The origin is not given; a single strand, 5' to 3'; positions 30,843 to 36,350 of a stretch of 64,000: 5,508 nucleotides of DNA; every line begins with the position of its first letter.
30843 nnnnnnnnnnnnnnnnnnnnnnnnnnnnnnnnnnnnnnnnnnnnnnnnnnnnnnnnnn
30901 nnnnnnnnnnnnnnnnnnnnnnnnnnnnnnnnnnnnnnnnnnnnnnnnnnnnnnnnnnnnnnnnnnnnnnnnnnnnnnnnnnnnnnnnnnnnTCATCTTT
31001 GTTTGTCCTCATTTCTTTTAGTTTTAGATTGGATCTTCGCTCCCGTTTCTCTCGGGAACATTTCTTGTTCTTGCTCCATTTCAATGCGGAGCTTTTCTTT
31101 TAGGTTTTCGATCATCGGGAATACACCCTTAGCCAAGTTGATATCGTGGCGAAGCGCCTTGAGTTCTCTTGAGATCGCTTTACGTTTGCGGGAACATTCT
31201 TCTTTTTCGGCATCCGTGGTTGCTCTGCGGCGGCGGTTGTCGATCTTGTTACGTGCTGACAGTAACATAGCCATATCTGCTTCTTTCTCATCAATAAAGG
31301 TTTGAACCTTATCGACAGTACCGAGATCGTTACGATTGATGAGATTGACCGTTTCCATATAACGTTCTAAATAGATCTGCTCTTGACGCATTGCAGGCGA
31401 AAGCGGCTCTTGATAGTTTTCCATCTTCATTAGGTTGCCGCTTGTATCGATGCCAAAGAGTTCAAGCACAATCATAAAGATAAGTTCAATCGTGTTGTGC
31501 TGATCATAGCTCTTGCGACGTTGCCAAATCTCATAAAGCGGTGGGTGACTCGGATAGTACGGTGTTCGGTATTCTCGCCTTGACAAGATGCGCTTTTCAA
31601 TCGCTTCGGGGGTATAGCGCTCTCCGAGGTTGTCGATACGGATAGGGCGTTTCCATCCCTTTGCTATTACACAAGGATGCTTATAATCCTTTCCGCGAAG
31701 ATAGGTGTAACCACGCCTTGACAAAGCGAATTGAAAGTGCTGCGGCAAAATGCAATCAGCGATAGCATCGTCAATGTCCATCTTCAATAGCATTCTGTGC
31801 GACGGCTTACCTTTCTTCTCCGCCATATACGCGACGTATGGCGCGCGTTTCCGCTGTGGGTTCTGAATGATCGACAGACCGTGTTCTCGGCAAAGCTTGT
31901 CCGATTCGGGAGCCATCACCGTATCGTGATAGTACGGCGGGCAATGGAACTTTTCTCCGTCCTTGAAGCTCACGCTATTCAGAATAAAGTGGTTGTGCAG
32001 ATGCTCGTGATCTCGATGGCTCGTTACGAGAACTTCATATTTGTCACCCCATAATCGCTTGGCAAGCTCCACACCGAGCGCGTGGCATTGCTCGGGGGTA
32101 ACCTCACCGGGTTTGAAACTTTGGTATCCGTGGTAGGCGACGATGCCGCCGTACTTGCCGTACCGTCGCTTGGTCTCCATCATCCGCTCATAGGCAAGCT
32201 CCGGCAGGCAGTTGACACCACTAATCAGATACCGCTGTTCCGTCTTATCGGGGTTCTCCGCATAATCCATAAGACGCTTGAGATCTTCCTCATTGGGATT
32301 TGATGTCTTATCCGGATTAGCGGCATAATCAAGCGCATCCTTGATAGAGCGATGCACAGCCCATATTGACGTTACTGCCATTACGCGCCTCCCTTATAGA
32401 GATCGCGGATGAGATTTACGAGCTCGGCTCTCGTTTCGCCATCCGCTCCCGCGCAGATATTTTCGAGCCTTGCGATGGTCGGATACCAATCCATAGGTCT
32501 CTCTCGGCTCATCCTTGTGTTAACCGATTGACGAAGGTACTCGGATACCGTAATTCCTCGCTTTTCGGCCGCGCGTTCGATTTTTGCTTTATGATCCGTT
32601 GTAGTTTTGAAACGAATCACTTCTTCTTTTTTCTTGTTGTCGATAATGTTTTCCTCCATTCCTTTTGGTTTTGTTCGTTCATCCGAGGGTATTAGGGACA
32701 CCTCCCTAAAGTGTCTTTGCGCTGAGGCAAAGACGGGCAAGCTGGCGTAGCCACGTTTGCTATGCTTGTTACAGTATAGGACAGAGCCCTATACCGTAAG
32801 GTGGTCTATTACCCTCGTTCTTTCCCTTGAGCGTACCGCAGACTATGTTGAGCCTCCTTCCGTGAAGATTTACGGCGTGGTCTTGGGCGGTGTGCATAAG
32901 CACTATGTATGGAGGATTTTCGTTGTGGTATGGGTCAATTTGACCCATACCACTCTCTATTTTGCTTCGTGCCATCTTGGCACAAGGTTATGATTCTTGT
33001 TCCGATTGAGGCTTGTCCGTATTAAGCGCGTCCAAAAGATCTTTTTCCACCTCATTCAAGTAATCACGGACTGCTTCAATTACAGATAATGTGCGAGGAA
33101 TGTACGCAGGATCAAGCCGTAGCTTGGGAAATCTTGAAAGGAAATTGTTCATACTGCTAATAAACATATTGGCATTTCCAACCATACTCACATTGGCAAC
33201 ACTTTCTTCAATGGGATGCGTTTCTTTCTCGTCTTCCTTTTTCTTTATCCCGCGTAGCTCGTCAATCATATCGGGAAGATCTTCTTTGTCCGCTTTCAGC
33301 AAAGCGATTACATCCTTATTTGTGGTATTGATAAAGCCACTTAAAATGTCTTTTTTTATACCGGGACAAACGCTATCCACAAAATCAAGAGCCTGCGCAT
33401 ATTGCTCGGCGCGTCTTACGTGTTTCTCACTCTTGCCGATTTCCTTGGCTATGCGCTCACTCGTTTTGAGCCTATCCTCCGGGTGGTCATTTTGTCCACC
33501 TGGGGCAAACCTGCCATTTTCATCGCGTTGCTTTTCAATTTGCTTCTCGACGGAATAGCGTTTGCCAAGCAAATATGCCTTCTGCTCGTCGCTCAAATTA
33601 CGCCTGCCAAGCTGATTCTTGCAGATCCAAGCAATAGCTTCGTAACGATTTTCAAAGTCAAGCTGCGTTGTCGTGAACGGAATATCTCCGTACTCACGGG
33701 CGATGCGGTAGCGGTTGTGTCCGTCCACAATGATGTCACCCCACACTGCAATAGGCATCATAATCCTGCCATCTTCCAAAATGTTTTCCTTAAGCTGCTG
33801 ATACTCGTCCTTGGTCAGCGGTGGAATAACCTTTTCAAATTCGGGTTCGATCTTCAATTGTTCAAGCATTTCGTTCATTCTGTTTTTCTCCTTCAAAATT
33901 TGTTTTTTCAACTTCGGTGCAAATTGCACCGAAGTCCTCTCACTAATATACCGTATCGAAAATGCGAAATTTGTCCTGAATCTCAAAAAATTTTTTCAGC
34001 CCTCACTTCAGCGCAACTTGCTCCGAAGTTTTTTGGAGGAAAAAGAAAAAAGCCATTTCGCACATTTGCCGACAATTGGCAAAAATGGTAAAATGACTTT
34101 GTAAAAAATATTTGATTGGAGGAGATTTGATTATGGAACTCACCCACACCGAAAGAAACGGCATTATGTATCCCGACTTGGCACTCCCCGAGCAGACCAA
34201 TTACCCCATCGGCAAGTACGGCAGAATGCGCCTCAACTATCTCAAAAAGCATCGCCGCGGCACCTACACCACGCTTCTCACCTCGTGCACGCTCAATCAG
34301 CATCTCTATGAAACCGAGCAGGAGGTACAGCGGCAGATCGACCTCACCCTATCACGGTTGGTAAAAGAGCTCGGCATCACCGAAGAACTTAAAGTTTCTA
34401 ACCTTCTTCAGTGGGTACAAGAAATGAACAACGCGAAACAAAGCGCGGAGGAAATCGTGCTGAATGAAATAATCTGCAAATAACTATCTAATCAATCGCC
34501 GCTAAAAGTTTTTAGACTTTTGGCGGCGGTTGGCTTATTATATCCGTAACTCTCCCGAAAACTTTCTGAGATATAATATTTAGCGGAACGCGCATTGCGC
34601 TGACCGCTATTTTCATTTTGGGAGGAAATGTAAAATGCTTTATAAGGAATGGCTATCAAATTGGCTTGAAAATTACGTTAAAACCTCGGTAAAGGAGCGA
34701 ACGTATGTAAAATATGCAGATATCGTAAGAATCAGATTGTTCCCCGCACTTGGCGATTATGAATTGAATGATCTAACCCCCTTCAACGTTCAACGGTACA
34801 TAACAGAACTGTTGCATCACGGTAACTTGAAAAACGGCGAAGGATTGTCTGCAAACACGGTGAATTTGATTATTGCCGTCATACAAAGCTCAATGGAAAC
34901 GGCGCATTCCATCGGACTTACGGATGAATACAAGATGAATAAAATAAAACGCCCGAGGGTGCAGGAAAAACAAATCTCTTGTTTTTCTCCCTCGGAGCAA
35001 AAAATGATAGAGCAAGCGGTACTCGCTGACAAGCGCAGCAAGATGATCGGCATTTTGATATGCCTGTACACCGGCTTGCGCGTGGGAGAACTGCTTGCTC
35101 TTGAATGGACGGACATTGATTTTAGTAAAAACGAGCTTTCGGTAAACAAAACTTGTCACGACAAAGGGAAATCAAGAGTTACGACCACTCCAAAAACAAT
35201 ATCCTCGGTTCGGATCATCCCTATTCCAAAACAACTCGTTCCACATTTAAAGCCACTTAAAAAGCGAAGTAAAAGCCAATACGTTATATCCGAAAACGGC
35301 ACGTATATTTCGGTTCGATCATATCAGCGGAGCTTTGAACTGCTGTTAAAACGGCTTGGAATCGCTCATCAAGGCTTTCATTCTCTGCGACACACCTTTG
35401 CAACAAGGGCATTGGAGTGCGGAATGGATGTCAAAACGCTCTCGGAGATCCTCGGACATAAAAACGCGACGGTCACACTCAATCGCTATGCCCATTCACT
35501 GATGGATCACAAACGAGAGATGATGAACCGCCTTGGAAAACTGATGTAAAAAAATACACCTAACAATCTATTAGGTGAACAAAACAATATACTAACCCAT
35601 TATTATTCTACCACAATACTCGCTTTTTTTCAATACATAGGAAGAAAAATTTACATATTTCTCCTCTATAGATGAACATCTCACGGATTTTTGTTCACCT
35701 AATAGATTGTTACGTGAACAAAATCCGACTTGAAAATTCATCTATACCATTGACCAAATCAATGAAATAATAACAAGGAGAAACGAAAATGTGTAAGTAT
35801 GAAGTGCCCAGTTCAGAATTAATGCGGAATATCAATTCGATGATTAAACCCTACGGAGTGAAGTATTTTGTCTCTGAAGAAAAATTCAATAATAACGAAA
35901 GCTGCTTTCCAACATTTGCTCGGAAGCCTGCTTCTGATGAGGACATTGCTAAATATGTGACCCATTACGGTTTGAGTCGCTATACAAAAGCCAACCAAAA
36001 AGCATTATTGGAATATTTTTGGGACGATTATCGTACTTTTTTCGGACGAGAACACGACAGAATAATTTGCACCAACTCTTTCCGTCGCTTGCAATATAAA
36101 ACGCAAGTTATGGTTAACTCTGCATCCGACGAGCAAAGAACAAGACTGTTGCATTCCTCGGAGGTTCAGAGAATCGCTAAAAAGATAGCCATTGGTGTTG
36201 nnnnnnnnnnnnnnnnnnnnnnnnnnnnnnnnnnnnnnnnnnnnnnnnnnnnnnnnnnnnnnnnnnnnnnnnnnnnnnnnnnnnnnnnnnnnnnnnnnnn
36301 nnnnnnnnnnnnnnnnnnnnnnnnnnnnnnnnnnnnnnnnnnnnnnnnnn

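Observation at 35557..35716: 28-bp inverted repeats flank a 104-bp promoter-bearing segment next to a tyrosine recombinase (candidate invertible switch)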

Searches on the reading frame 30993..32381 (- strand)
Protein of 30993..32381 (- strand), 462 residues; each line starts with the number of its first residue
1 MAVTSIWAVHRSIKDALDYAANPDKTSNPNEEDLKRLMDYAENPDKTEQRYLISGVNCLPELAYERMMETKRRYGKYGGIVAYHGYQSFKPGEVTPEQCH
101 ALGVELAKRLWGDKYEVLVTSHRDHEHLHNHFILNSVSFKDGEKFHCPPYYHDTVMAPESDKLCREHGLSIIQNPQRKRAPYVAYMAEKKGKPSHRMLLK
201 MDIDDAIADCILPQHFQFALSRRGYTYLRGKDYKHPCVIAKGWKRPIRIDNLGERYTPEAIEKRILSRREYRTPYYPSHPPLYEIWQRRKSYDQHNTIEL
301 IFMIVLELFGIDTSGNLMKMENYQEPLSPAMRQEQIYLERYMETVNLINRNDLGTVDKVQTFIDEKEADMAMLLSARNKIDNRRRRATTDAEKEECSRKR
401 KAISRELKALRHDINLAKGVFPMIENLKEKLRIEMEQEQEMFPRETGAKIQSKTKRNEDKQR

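Call 5: search_protein_families(library=pfam, proteins=[window:30993-32381:-])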
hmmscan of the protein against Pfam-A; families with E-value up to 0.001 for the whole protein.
window:30993-32381:- (462 aa): 1 family
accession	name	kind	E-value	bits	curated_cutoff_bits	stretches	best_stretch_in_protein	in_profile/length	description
PF03432.20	Relaxase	-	1.9e-35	122.4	24.6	1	40-169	1-132/132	MobA/VirD2-like, nuclease domain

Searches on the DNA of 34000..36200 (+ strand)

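Call 10: search_dna_similar(query=window:34400-36100:+, collection=plasmids, mode=distant)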
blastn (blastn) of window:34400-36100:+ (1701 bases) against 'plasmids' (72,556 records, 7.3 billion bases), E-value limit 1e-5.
No match.

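Call 76: search_rna_families(source=window, start=34000, end=36200, threshold=evalue, max_evalue=1)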
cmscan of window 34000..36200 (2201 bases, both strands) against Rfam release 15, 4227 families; matches with E-value up to 1: 2.
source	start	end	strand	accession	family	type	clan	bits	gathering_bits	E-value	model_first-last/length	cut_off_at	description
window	34495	34531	+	RF04201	MIR7510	Gene; miRNA;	-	24.9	93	0.064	1-79/79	no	MIR7510 microRNA precursor family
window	34494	34530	-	RF04201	MIR7510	Gene; miRNA;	-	20.6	93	0.87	1-79/79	no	MIR7510 microRNA precursor family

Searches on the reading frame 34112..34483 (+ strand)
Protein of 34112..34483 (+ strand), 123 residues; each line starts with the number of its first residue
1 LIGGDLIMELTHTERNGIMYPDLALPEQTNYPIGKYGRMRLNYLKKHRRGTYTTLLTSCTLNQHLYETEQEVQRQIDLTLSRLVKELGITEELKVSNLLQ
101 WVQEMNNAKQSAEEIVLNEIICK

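Call 28: search_protein_families(library=pfam, proteins=[window:34112-34483:+], max_evalue=0.01)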
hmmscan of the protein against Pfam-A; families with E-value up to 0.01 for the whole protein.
window:34112-34483:+ (123 aa): 1 family
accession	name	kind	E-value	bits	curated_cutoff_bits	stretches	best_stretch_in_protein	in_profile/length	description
PF14198.11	TnpV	-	9.1e-36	122.7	27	1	12-121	2-111/111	Transposon-encoded protein TnpV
